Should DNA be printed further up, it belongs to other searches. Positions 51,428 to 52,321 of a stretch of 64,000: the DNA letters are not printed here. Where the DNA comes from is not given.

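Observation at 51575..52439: Lpp (Braun lipoprotein)-like coiled-coil lipoprotein adjacent to a coiled-coil double-LysM protein: candidate OM-peptidoglycan tether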

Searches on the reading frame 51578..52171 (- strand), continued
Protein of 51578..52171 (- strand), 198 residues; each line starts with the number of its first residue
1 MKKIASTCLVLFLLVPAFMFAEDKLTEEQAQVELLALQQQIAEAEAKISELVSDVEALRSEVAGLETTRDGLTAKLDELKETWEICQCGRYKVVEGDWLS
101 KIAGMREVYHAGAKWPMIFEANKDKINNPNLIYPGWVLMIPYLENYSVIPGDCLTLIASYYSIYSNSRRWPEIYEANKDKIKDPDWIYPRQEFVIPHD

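Call 32: search_solved_structures(query=A2, max_evalue=0.01)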
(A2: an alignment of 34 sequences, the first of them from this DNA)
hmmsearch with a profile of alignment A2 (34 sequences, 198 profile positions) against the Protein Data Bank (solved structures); distinct sequences matched with E-value up to 0.01: 12.
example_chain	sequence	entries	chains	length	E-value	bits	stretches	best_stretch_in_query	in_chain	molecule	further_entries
7pvc_A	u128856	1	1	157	4.8e-08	36.2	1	88-142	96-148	Potassium binding protein Kbp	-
7vcm_A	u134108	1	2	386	1.6e-07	34.5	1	89-142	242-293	Green fluorescent protein,Potassium binding protein Kbp,Green fluorescent protein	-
8zex_A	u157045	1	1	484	2.2e-06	30.8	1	145-197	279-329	HaloKbp1a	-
9g8s_T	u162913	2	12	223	0.00017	24.6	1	68-142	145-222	Peptidoglycan-binding LysM protein | gp61 - Tail tube initiator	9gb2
6ve2_O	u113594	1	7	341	0.0004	23.4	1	85-143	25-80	LysM domain-containing protein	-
8qox_B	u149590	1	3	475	0.00044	23.3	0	24-82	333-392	Conserved membrane protein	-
5xg2_A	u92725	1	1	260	0.00054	23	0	32-82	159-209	Chromosome partition protein Smc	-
7r1l_A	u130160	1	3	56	0.00068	22.7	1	146-197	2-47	Spore coat assembly protein SafA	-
7o97_A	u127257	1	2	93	0.0023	21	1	10-78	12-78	hypothetical protein UY81_C0065G0003 from Candidatus Giovannonibacteria bacterium converte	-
6pfp_A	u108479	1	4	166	0.0039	20.2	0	26-79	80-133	Myosin-7 fused to GP7 and EB1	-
6gap_A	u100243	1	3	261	0.0071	19.4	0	36-80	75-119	Outer capsid protein sigma-1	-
4lin_A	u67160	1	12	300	0.0097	18.9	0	29-68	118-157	Tail needle protein gp26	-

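Call 41: find_related_loci(query=A3, collection=metagenome_contigs, flank=1500)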
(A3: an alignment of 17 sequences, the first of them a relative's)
Query A3 (208 aa) in metagenome_contigs; peptide patterns used: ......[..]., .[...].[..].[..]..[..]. (x = any residue, [..] = any of these).
600 stretches matched a pattern (row limit reached: there are more); 561 encode a relative of the query (tblastn E <= 1e-3); the best 80 are kept; 80 distinct loci.
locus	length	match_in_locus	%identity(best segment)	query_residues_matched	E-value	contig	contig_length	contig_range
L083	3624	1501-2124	100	1-208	5e-138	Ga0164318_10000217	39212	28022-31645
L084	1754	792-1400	66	1-208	1e-97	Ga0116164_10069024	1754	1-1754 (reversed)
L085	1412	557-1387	38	1-208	8e-56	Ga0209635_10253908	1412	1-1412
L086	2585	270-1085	38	5-208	1e-53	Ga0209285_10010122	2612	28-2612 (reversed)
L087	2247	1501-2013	50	37-208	2e-52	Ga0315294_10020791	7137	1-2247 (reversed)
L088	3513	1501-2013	50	37-208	2e-52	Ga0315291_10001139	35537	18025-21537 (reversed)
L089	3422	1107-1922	55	11-208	2e-52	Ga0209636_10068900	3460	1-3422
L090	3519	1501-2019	50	34-208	5e-52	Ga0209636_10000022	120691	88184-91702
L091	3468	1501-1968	54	59-208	6e-52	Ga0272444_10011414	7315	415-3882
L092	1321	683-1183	51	33-208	1e-53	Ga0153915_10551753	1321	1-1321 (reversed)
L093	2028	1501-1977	53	48-208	8e-52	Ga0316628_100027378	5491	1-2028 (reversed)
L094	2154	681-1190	49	36-208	2e-50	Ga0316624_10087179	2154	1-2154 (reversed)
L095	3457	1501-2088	47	1-208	5e-48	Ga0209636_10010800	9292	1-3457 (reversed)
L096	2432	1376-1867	49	36-208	4e-48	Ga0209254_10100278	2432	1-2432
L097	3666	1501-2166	40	2-208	8e-48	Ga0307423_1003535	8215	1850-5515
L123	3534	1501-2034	44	26-208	1e-41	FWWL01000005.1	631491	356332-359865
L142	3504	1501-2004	43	48-208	2e-37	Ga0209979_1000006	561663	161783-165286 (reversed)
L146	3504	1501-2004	45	48-208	2e-36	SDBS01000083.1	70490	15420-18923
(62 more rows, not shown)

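Call 52: fold_search(model_id=the predicted structure, library=pdb)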
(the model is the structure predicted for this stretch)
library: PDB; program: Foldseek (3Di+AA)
matches with E <= 10: 35; with E <= 0.001: 0
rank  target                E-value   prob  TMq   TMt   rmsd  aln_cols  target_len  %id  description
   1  5jce_A                1.2e-03  0.97  0.21  0.15  10.5       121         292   26  Crystal structure of OsCEBiP complex (released 2016-06-08)
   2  4uz2_B                3.9e-03  0.93  0.20  0.35  10.5       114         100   24  Crystal structure of the N-terminal LysM domains from the putative NlpC/P60 D,L endopeptidase from T. thermophilus (released 2015-01-14)
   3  4uz2_C                5.1e-03  0.91  0.20  0.36  10.2       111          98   26  Crystal structure of the N-terminal LysM domains from the putative NlpC/P60 D,L endopeptidase from T. thermophilus (released 2015-01-14)
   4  4uz3_B                5.5e-03  0.99  0.28  0.47   6.3       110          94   24  Crystal structure of the N-terminal LysM domains from the putative NlpC/P60 D,L endopeptidase from T. thermophilus bou (released 2015-01-14)
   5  6xwe_A                2.4e-02  0.91  0.29  0.28   6.9       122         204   16  Crystal structure of LYK3 ectodomain (released 2020-08-12)
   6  9h24                  3.1e-02  0.77  0.27  0.27   6.8       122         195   16  Crystal structure of MtCERK1 extracellular domain (released 2025-07-16)
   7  4uz2_D                3.8e-02  0.69  0.19  0.37  10.5       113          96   24  Crystal structure of the N-terminal LysM domains from the putative NlpC/P60 D,L endopeptidase from T. thermophilus (released 2015-01-14)
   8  9gb2_S                6.4e-02  0.98  0.22  0.21   2.9        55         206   33  Extended phiCD508 baseplate (released 2025-03-26)
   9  5ls2_B                6.8e-02  0.72  0.28  0.29   6.6       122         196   18  Receptor mediated chitin perception in legumes is functionally seperable from Nod factor perception (released 2017-08-23)
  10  9gtp_M                7.3e-02  0.90  0.21  0.19   8.0        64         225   30  Cryo-EM structure of a contractile injection system in Streptomyces coelicolor, the baseplate complex in extended stat (released 2025-06-18)
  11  7vcm_B                8.9e-02  0.97  0.22  0.12   3.2        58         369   38  crystal structure of GINKO1 (released 2022-07-27)
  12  9qrs_A                8.9e-02  0.69  0.28  0.28   6.8       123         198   20  Crystal structure of CERK6 extracellular domain (released 2025-07-16)
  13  9g8s_S                1.2e-01  0.96  0.22  0.22   3.0        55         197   33  C3 reconstruction of extended phiCD508 needle (released 2025-04-09)
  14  7vcm_A                1.2e-01  0.96  0.22  0.12   3.2        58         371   38  crystal structure of GINKO1 (released 2022-07-27)
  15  5ls2_A                1.4e-01  0.69  0.32  0.32   6.1       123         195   20  Receptor mediated chitin perception in legumes is functionally seperable from Nod factor perception (released 2017-08-23)
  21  4xcm_A                6.1e-01  0.25  0.17  0.19   7.7        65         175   23  Crystal structure of the putative NlpC/P60 D,L endopeptidase from T. thermophilus (released 2015-01-14)
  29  4uz3_C                1.9e+00  0.23  0.17  0.61   3.7        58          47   24  Crystal structure of the N-terminal LysM domains from the putative NlpC/P60 D,L endopeptidase from T. thermophilus bou (released 2015-01-14)
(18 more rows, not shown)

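Call 60: find_homologous_proteins(query=A4, max_evalue=1e-10)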
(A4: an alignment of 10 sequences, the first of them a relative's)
Query A4 (10 sequences) (287 aa, profile of the alignment): 1468 proteins with E <= 1e-10 among 8000 candidates; the best 120 are listed.
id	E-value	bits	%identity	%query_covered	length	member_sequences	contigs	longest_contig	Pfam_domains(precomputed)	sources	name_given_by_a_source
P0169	3.0e-130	452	59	98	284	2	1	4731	PF01476.27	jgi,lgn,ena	-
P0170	2.1e-128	446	51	89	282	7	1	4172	PF09762.15,PF01476.27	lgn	-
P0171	4.1e-128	445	52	89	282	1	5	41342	PF01476.27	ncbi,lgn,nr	ncbi:MAG: LysM peptidoglycan-binding domain-containing protein [candidate division KSB1 bacterium]|n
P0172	3.4e-126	438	67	90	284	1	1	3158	PF01476.27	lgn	-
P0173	9.6e-125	434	100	98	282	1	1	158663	PF14362.12,PF01476.27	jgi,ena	-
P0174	1.5e-124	433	52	98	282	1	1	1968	PF01476.27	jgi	-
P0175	3.1e-124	432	52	96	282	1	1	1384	PF01476.27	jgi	-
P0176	4.6e-124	431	59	99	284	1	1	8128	PF14362.12,PF01476.27,PF28422.1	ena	-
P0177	5.9e-124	431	58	95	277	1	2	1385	PF14362.12,PF01476.27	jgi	-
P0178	7.4e-124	431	62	98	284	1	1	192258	PF01476.27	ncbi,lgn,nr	ncbi:LysM peptidoglycan-binding domain-containing protein [bacterium]|nr:LysM peptidoglycan-binding 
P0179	2.2e-123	429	49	98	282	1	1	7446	PF01476.27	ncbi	-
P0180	5.5e-123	428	35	96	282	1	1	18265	PF01476.27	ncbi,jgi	-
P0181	7.8e-123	427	47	93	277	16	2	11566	PF01476.27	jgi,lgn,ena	-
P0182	8.6e-123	427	52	96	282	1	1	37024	PF01476.27,PF28422.1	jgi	-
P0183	1.1e-122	427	93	98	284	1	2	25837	PF01476.27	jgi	-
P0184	2.0e-122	426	62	98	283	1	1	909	PF14362.12,PF01476.27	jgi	jgi:nucleoid-associated protein YgaU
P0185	2.1e-122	426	51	98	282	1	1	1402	PF01476.27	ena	-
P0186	2.1e-122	426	51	98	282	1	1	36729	PF01476.27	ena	-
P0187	6.5e-122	424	63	98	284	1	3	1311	PF01476.27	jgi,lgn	-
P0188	1.1e-121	424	60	93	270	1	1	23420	PF01476.27,PF19962.5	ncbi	-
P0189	1.6e-121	423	64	92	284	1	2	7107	PF14362.12,PF01476.27,PF28422.1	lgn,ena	-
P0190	5.0e-121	422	62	92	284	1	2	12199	PF25994.1,PF01476.27,PF28422.1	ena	-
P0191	6.9e-121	421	63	91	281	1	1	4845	PF14362.12,PF01476.27,PF28422.1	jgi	-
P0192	8.6e-121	421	62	98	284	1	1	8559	PF01476.27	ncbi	-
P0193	1.1e-120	420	49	98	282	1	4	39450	PF06818.21,PF01476.27,PF28422.1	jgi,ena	-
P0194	1.2e-120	420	62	98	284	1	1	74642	PF01476.27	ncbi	-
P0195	1.3e-120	420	62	98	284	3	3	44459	PF01476.27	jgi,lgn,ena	-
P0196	1.5e-120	420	52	96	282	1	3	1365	PF09762.15,PF01476.27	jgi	-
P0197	2.5e-120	419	34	96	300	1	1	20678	PF01476.27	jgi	jgi:nucleoid-associated protein YgaU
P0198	2.8e-120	419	32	96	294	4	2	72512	PF01476.27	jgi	jgi:nucleoid-associated protein YgaU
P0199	5.3e-120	418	59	92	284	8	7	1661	PF09762.15,PF06818.21,PF01476.27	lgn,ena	-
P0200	5.7e-120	418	66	90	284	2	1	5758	PF14362.12,PF01476.27,PF28422.1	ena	-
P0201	5.8e-120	418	62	92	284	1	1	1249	PF25994.1,PF01476.27,PF28422.1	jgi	jgi:nucleoid-associated protein YgaU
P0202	6.2e-120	418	90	98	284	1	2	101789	PF01476.27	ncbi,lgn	-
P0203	1.6e-119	417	65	91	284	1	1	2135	PF01476.27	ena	-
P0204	2.5e-119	416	57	94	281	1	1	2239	PF01476.27,PF00038.27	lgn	-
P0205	2.8e-119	416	33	95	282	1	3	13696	PF01476.27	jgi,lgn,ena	-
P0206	3.1e-119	416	52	90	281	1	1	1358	PF12128.15,PF01476.27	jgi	jgi:nucleoid-associated protein YgaU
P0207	4.1e-119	415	56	98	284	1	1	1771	PF01476.27,PF28422.1,PF19962.5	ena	-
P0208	5.8e-119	415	56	93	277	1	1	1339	PF09762.15,PF01476.27,PF16326.11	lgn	-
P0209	6.6e-119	415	33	98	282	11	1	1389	PF01476.27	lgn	-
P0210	7.9e-119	414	33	91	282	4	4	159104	PF01476.27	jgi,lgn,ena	-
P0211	8.7e-119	414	62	95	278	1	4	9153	PF14362.12,PF01476.27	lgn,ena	-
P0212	2.1e-118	413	57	99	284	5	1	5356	PF14362.12,PF01476.27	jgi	-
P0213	4.1e-118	412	52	95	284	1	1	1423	PF04791.22,PF01476.27,PF16326.11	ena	-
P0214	4.3e-118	412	52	95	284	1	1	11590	PF04791.22,PF01476.27,PF16326.11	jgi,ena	-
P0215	4.5e-118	412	61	95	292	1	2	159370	PF25994.1,PF14362.12,PF01476.27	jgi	-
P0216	5.8e-118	411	77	98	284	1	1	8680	PF14362.12,PF01476.27,PF10376.15,PF16326.11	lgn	-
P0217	6.3e-118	411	50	98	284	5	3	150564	PF01476.27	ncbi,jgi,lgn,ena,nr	ncbi:MAG: LysM peptidoglycan-binding domain-containing protein [Calditrichaeota bacterium]|nr:LysM p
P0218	7.1e-118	411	57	98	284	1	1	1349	PF14362.12,PF17045.11,PF01476.27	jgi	jgi:nucleoid-associated protein YgaU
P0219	7.1e-118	411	61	91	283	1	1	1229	PF14362.12,PF01476.27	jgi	jgi:nucleoid-associated protein YgaU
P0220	8.1e-118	411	52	95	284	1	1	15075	PF04791.22,PF01476.27,PF16326.11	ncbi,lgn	-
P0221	8.6e-118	411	79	98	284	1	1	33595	PF01476.27,PF28422.1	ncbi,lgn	ncbi:MAG: LysM peptidoglycan-binding domain-containing protein [bacterium]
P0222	1.0e-117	411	56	98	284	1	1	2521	PF14362.12,PF01476.27,PF28422.1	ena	-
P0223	1.9e-117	410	59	98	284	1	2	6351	PF14362.12,PF01476.27,PF28422.1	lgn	-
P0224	2.0e-117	410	47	98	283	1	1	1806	PF01476.27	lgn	-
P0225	2.6e-117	409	63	91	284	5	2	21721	PF25994.1,PF14362.12,PF01476.27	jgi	jgi:nucleoid-associated protein YgaU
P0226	2.8e-117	409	51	94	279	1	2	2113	PF01476.27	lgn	-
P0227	3.5e-117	409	57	91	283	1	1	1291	PF14362.12,PF01476.27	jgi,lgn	jgi:nucleoid-associated protein YgaU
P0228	3.9e-117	409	51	94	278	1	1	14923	PF01476.27,PF28422.1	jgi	-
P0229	4.4e-117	409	55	98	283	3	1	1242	PF14362.12,PF01476.27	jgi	-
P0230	4.4e-117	409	64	90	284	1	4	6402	PF25994.1,PF01476.27,PF28422.1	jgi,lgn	jgi:nucleoid-associated protein YgaU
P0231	4.6e-117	408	57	91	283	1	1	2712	PF01476.27,PF28422.1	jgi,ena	-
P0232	5.2e-117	408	63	91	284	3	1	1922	PF01476.27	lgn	-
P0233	6.5e-117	408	48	98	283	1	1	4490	PF01476.27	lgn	-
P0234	7.6e-117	408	57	91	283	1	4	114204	PF01476.27,PF28422.1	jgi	-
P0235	9.8e-117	407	57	98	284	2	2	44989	PF14362.12,PF01476.27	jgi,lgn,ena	-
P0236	1.5e-116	407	79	98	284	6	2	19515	PF01476.27,PF10376.15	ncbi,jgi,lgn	-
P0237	1.8e-116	407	56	91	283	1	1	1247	PF14362.12,PF01476.27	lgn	-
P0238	2.8e-116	406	55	98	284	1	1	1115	PF14362.12,PF01476.27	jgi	jgi:nucleoid-associated protein YgaU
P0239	3.1e-116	406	58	91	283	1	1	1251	PF01476.27,PF28422.1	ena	-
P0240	3.2e-116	406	59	98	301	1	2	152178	PF01476.27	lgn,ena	-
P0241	3.6e-116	406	33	91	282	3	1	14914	PF01476.27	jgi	-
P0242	4.0e-116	405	50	98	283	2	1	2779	PF14362.12,PF01476.27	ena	-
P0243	4.0e-116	405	33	91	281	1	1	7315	PF01476.27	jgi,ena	-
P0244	4.0e-116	405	60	96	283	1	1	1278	PF23991.2,PF01476.27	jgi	jgi:nucleoid-associated protein YgaU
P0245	4.1e-116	405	34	95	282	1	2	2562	PF01476.27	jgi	jgi:nucleoid-associated protein YgaU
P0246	4.2e-116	405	35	95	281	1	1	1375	PF01476.27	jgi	jgi:nucleoid-associated protein YgaU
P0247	5.7e-116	405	35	92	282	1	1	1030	PF01476.27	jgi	jgi:nucleoid-associated protein YgaU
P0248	5.9e-116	405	59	96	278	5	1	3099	PF01476.27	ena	-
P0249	7.5e-116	405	57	98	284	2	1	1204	PF01476.27,PF28422.1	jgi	jgi:nucleoid-associated protein YgaU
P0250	8.3e-116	404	49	98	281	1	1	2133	PF25994.1,PF01476.27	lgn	-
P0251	8.6e-116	404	60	91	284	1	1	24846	PF01476.27,PF28422.1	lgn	-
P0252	1.1e-115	404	61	94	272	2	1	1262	PF01476.27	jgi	jgi:nucleoid-associated protein YgaU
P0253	1.2e-115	404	81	92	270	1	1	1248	PF01476.27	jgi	jgi:nucleoid-associated protein YgaU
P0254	1.3e-115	404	52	96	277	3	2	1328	PF14362.12,PF01476.27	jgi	jgi:nucleoid-associated protein YgaU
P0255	1.4e-115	404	33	91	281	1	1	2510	PF01476.27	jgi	jgi:nucleoid-associated protein YgaU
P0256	1.5e-115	404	51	94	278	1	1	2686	PF01476.27,PF28422.1,PF04977.21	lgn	-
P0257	1.6e-115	403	58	98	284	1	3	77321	PF01476.27,PF28422.1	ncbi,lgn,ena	ncbi:MAG: LysM peptidoglycan-binding domain-containing protein [bacterium]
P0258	1.7e-115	403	44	91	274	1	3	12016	PF01476.27,PF28422.1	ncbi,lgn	ncbi:MAG: LysM peptidoglycan-binding domain-containing protein [bacterium]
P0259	1.8e-115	403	39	98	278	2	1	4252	PF01476.27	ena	-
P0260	2.2e-115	403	60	98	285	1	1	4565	PF01476.27,PF28422.1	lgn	-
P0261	2.4e-115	403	49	94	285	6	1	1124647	PF01476.27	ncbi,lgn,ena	-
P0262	2.9e-115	403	51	95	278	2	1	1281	PF01476.27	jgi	-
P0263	3.6e-115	402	48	95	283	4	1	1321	PF14362.12,PF01476.27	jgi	-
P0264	4.3e-115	402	49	94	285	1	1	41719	PF01476.27,PF16326.11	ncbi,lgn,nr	ncbi:MAG: LysM peptidoglycan-binding domain-containing protein [candidate division KSB1 bacterium]|n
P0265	4.8e-115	402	60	98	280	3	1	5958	PF09762.15,PF01476.27,PF28422.1,PF10376.15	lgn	-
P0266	6.1e-115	402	55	98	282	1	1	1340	PF01476.27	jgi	jgi:nucleoid-associated protein YgaU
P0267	9.3e-115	401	58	97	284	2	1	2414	PF25994.1,PF14362.12,PF01476.27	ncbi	-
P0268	1.0e-114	401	65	99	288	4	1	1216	PF14362.12,PF01476.27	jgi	jgi:nucleoid-associated protein YgaU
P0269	1.1e-114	401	35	95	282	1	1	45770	PF01476.27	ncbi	-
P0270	1.1e-114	401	59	98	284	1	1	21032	PF14362.12,PF01476.27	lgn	-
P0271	1.2e-114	401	58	98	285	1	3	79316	PF14362.12,PF01476.27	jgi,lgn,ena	-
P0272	1.2e-114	401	36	94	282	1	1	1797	PF01476.27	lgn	-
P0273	1.2e-114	401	61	98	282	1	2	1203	PF01476.27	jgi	jgi:nucleoid-associated protein YgaU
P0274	1.4e-114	400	61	95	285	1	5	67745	PF01476.27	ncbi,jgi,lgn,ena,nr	ncbi:LysM peptidoglycan-binding domain-containing protein [bacterium]|nr:LysM peptidoglycan-binding 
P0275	1.5e-114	400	61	98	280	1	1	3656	PF14362.12,PF01476.27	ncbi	-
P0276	1.7e-114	400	52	92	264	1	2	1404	PF06818.21,PF01476.27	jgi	jgi:nucleoid-associated protein YgaU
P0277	1.8e-114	400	56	98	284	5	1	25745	PF17045.11,PF01476.27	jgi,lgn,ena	-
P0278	1.9e-114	400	59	98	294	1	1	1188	PF01476.27,PF28422.1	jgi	jgi:nucleoid-associated protein YgaU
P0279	2.1e-114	400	53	98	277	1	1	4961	PF01476.27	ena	-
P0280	2.1e-114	400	82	92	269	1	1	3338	PF14362.12,PF01476.27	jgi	-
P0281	2.4e-114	400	54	98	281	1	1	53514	PF01476.27,PF28422.1,PF16326.11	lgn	-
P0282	2.4e-114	400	38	91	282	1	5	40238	PF01476.27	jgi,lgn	jgi:nucleoid-associated protein YgaU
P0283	3.0e-114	399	36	93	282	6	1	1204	PF01476.27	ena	-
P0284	5.6e-114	398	54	95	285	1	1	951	PF01476.27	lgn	-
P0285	6.0e-114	398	69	89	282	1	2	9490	PF01476.27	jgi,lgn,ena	-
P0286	6.1e-114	398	56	98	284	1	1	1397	PF01476.27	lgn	-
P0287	6.3e-114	398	63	86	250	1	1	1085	PF25994.1,PF01476.27,PF28422.1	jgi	jgi:nucleoid-associated protein YgaU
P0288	7.1e-114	398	52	98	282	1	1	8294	PF01476.27,PF28422.1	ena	-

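Call 61: find_encoding_contigs(protein=P0217, flank=4000, max_places=1)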
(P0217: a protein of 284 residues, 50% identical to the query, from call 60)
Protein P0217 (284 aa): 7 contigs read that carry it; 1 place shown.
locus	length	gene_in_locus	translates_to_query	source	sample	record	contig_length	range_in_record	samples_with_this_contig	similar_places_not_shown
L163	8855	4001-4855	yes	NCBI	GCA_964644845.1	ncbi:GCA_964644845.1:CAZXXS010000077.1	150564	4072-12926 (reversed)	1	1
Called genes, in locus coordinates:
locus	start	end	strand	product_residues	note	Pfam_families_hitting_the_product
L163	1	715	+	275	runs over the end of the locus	PF14805:THDPS_N_2, PF00132:Hexapep (faint), PF14602:Hexapep_2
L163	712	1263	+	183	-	-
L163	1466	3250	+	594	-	PF01336:tRNA_anti-codon, PF00152:tRNA-synt_2, PF02938:GAD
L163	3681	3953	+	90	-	-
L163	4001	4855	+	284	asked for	PF01476:LysM (faint)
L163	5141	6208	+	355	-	PF02562:PhoH, PF13604:AAA_30 (weak), PF13245:AAA_19 (weak)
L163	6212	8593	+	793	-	PF07697:7TMR-HDED, PF07698:7TM-7TMR_HD, PF01966:HD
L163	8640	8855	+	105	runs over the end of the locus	PF02130:YbeY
